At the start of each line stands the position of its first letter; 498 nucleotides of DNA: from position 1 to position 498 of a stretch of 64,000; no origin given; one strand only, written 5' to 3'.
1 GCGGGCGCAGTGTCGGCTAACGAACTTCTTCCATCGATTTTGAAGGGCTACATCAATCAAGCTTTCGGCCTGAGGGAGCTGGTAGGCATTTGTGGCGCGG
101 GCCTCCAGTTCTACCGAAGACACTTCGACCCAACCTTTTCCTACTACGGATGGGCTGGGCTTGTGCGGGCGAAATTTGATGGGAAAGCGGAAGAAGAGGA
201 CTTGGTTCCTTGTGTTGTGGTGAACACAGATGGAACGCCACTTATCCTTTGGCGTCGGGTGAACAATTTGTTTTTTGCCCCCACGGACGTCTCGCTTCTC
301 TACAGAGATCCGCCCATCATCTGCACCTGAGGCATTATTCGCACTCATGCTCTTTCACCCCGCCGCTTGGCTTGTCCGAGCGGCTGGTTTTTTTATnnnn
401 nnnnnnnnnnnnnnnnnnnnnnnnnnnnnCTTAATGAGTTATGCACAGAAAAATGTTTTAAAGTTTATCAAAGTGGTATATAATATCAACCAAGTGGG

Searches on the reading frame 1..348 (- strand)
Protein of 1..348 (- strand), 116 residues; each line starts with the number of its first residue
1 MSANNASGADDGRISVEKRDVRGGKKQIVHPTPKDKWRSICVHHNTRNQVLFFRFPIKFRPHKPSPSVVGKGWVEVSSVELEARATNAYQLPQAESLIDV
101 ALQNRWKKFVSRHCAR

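Call 81: search_protein_families(library=pfam, proteins=[window:1-348:-], max_evalue=0.01)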
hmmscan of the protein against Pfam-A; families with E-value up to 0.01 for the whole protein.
window:1-348:- (116 aa): 0 families
